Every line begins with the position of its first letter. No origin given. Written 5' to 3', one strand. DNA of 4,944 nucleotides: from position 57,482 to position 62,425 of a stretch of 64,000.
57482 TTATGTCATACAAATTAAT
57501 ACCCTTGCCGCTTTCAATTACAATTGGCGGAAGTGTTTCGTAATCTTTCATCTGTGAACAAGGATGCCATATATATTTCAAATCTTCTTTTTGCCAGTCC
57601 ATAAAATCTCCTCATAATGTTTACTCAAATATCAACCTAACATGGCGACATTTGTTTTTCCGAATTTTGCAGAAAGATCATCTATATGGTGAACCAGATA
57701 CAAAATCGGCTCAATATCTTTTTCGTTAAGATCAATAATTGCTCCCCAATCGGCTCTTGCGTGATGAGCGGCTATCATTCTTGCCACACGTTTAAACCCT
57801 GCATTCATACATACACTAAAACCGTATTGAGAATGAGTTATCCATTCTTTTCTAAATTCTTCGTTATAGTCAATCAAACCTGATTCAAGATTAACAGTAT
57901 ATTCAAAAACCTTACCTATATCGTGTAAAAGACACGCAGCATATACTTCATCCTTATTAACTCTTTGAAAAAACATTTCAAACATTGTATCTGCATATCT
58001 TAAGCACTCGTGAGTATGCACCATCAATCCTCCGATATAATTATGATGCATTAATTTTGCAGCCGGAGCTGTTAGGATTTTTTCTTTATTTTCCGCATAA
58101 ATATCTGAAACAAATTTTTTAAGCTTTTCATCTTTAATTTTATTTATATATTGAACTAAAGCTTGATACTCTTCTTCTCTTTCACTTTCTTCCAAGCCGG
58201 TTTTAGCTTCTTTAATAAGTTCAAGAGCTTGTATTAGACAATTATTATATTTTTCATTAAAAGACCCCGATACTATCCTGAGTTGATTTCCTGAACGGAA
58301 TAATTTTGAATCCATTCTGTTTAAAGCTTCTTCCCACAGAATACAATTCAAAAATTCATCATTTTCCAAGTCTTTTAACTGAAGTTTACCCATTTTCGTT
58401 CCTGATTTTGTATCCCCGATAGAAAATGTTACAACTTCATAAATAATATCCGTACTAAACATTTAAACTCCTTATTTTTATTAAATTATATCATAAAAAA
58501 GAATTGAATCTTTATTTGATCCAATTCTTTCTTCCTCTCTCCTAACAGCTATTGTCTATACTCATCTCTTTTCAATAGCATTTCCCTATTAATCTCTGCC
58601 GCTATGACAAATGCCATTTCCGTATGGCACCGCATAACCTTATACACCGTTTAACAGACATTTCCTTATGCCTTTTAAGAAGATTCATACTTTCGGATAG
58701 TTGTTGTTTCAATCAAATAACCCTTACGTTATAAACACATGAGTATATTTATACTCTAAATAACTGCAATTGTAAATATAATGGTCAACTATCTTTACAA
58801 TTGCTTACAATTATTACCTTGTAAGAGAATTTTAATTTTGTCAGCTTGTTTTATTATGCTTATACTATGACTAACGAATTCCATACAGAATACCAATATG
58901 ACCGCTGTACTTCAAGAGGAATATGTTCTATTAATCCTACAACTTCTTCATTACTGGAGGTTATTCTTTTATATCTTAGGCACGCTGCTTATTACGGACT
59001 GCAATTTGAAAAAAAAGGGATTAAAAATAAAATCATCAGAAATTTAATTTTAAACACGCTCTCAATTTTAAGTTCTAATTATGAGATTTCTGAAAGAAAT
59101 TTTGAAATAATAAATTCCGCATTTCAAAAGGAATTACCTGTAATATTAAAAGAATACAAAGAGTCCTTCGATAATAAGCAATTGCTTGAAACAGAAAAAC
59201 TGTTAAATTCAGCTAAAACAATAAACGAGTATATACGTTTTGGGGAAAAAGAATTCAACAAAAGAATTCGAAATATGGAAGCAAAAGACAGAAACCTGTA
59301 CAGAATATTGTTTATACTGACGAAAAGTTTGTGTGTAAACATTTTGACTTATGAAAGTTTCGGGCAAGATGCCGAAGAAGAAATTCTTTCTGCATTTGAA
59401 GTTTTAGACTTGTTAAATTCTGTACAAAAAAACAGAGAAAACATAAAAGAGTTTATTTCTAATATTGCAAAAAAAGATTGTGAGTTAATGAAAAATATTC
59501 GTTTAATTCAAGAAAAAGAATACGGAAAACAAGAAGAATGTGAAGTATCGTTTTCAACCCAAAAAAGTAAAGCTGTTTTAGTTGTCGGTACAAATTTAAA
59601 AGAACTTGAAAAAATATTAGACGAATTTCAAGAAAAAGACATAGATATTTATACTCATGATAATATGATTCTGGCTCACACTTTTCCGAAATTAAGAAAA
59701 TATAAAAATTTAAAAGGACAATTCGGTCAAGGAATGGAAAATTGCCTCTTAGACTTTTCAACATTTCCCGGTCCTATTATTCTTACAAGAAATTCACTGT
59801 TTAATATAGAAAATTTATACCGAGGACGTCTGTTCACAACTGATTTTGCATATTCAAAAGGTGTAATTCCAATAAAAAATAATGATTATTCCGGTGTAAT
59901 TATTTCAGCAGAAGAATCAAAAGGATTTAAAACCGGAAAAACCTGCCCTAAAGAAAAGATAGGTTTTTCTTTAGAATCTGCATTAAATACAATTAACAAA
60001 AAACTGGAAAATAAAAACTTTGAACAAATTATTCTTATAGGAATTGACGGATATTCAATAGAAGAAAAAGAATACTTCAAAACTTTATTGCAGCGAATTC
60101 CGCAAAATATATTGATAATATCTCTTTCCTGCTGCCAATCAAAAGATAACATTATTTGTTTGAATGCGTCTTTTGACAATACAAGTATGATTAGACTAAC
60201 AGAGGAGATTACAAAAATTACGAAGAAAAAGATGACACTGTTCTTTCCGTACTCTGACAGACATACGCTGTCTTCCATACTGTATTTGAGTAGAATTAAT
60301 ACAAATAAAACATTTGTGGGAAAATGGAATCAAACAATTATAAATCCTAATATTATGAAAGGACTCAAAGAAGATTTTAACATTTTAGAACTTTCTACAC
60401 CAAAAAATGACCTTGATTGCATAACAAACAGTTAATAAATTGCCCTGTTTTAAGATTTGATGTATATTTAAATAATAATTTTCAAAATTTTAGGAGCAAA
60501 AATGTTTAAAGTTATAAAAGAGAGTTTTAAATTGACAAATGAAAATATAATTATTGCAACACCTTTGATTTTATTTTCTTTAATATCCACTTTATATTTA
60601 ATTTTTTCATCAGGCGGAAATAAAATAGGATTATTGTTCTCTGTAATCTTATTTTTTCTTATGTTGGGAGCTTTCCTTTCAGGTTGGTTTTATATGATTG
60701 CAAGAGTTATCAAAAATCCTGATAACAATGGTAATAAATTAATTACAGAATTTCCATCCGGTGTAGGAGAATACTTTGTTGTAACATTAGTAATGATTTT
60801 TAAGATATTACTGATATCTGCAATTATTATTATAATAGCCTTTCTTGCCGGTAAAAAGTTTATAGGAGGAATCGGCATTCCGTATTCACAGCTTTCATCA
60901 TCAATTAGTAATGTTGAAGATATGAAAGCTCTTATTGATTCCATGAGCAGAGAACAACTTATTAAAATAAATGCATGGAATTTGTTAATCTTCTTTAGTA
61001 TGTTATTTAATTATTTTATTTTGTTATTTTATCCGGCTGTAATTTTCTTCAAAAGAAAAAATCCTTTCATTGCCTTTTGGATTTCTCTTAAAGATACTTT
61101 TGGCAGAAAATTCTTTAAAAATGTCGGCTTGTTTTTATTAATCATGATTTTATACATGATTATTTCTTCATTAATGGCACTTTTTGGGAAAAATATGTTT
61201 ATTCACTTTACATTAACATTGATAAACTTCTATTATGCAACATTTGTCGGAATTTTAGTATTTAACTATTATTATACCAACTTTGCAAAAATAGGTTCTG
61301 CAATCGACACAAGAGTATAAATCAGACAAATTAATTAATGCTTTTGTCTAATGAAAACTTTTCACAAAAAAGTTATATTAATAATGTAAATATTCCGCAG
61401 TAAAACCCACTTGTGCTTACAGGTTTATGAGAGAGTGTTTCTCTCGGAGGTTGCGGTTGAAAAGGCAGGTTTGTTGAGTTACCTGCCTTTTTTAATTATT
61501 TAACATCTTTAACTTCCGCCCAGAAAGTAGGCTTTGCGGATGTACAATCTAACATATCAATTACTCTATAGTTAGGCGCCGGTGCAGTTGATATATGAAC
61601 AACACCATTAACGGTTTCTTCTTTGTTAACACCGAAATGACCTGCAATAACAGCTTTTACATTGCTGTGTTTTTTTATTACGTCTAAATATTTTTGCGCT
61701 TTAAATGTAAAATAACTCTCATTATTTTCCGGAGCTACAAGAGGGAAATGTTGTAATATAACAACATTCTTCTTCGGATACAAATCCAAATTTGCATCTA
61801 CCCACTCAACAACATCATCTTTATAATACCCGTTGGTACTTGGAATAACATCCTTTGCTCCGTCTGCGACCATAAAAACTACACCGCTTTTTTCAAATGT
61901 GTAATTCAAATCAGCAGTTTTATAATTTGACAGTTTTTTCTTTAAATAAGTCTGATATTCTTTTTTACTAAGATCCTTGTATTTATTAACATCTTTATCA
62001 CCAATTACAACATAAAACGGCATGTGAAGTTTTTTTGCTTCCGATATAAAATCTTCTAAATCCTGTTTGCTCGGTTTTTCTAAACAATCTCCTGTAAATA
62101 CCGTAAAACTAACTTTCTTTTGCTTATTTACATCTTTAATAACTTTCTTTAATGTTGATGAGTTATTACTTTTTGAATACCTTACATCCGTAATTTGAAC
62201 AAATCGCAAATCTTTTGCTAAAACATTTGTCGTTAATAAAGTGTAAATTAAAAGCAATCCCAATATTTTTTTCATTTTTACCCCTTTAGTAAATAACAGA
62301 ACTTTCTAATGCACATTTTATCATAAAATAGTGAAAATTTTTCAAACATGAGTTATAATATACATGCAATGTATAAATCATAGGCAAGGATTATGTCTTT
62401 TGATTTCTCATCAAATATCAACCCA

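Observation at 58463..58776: Promoter-to-terminator leader RNA of unknown class upstream of the yhaM-like/bioA operon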

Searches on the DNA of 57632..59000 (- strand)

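Call 4: search_rna_families(source=window, start=58300, end=59000, threshold=evalue, max_evalue=10, show_alignments=3)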
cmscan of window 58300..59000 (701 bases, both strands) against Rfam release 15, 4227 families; matches with E-value up to 10: 5.
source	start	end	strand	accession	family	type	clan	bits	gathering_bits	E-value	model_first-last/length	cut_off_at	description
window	58739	58803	-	RF04348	Plastid-psbM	Cis-reg;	-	18.7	52.7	8.8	1-79/79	no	Plastid-psbM 3UTR RNA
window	58767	58852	+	RF02696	Teg49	Gene; sRNA;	-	16.6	186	5.9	1-196/196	no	Teg49 sRNA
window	58471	58535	-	RF02934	caiA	Gene; sRNA;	-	16.6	55.5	6.3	1-78/78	no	caiA RNA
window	58300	58369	-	RF03825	mir-2335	Gene; miRNA;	-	16.1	90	5.4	1-60/69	3'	mir-2335 microRNA precursor family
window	58403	58470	-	RF02922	RAGATH-32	Cis-reg;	-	14.9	41.8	0.92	1-78/78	no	RAGATH-32 RNA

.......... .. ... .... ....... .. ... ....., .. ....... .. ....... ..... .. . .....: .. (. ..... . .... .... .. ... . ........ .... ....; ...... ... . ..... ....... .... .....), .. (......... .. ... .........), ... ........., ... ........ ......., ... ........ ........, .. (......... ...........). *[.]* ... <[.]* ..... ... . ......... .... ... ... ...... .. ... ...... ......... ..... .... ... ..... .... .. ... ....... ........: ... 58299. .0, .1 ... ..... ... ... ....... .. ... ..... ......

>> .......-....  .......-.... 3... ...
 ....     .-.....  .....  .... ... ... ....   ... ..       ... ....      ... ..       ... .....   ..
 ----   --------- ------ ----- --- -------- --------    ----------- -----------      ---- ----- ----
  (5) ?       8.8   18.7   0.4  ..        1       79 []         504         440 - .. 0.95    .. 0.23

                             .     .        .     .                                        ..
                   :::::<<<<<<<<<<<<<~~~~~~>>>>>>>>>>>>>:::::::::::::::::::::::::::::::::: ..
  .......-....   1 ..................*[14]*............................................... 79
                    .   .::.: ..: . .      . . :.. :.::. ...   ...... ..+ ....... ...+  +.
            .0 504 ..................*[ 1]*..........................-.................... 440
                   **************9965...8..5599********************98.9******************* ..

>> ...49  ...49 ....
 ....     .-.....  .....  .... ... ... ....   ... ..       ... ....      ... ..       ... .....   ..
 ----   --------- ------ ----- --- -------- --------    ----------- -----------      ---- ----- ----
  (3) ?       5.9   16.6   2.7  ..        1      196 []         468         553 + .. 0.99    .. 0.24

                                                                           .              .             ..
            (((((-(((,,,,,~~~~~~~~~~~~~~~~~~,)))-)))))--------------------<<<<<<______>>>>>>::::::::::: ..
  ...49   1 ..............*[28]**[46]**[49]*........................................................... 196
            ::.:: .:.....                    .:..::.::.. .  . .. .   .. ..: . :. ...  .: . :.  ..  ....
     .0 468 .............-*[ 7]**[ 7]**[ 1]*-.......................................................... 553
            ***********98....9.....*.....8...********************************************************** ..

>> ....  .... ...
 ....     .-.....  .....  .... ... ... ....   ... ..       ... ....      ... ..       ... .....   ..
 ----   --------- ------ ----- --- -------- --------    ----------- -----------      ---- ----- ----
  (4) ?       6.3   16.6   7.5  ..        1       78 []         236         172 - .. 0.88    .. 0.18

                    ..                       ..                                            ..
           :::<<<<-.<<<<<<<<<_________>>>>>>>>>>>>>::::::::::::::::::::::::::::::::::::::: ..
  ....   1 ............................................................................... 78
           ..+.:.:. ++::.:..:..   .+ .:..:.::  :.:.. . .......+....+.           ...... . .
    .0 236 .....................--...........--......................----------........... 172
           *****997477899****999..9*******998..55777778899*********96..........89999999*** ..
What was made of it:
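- On Any described RNA family (Rfam 15): The best hits in 58300-59000 score 15-19 bits against thresholds of 42-186 (call 4).
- Closest known: EutX/Rli55-type sRNAs carrying ANTAR decoy hairpins. Different: There is no Rfam ANTAR hit at E<=10 (call 4).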

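Call 56: search_rna_families(sources=[L005, L006, L007, L008, L009, L010, L011, L013, L153, L136, L109, L184, L130], threshold=gathering)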
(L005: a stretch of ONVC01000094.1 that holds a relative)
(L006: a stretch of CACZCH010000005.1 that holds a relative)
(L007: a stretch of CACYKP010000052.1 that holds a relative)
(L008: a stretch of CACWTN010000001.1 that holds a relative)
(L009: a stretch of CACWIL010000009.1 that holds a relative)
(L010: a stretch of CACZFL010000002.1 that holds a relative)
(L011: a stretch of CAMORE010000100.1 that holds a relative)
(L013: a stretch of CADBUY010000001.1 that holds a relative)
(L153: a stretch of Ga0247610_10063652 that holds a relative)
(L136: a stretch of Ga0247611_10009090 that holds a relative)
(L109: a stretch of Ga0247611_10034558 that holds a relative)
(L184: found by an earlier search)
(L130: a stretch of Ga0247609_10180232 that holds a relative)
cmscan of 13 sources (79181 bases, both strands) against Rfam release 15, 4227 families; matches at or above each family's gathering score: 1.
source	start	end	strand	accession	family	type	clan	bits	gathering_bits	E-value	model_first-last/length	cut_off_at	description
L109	5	88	-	RF00005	tRNA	Gene; tRNA;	CL00001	49.4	29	1.8e-07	1-71/71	no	tRNA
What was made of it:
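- On Any described RNA family (Rfam 15): For 13 orthologous loci the only hit is a tRNA elsewhere (call 56).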

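Call 57: search_rna_families(source=L005, start=2140, end=2500, threshold=evalue, max_evalue=10)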
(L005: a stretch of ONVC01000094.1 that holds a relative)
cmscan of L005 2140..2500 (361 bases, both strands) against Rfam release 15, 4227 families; matches with E-value up to 10: 10.
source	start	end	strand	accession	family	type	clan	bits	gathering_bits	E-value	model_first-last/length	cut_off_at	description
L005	2156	2241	+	RF01594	snoR18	Gene; snRNA; snoRNA; CD-box;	-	24.9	55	0.62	1-90/90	no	small nucleolar RNA snoR18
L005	2374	2459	+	RF02728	HrrF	Gene; sRNA;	-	22.8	77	0.072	1-116/116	no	Haemophilus regulatory RNA responsive to iron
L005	2364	2472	-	RF00616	LhrC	Gene; sRNA;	CL00114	20.7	110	0.82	1-111/111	no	Listeria LhrC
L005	2422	2459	+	RF03623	mir-1252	Gene; miRNA;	-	19.7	70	0.82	1-65/65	no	mir-1252 microRNA precursor family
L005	2397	2462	+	RF02363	Yfr11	Gene; sRNA;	-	18.3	44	1.7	1-144/144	no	Cyanobacterial functional RNA 11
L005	2425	2457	-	RF04340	Plastid-psbJ-4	Cis-reg;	CL00152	18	55.2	1.4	1-65/65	no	Plastid-psbJ-4 3UTR RNA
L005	2422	2459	-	RF03623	mir-1252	Gene; miRNA;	-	16.1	70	6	1-65/65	no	mir-1252 microRNA precursor family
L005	2426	2458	+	RF00691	mir-146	Gene; miRNA;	-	15.3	50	1.3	18-75/90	no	mir-146 microRNA precursor family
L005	2368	2392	+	RF02914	DUF805b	Cis-reg;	CL00115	11.1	35.6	2.6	1-35/35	no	DUF805b RNA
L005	2414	2441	+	RF02267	Vax2os1_2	Gene; lncRNA;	-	5.2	55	1.8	439-466/466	no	Vax2os1 conserved region 2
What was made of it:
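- On Any described RNA family (Rfam 15): L005 2140-2500 at E<=10 gives nothing near threshold (call 57).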

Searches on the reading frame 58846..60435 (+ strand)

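Call 6: search_protein_families(library=pfam, proteins=[window:58846-60435:+])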
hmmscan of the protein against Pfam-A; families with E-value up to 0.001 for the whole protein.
window:58846-60435:+ (529 aa): 1 family
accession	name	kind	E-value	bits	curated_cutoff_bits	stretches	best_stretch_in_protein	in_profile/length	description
PF03063.25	Prismane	-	1.6e-29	103.4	27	1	21-432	11-395/513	Prismane/CO dehydrogenase family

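Call 12: search_protein_families(library=ncbifam, proteins=[window:58846-60435:+])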
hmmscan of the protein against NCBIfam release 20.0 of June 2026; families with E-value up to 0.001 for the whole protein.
window:58846-60435:+ (529 aa): 2 families
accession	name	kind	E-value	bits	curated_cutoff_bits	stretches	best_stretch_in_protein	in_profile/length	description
NF003658.0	PRK05290.1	equivalog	1.4e-54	185.6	367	1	19-432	13-432/546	hydroxylamine reductase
TIGR01703.1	hybrid_clust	equivalog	9.6e-54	182.8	360.8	1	18-432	12-410/522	hydroxylamine reductase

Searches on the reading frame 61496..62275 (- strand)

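Call 6: search_protein_families(library=pfam, proteins=[window:61496-62275:-])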
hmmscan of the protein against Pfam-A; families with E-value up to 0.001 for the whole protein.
window:61496-62275:- (259 aa): 1 family
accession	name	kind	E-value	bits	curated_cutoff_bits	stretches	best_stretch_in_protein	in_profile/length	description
PF00149.33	Metallophos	-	5.9e-10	40.3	21.5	1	23-213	1-187/191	Calcineurin-like phosphoesterase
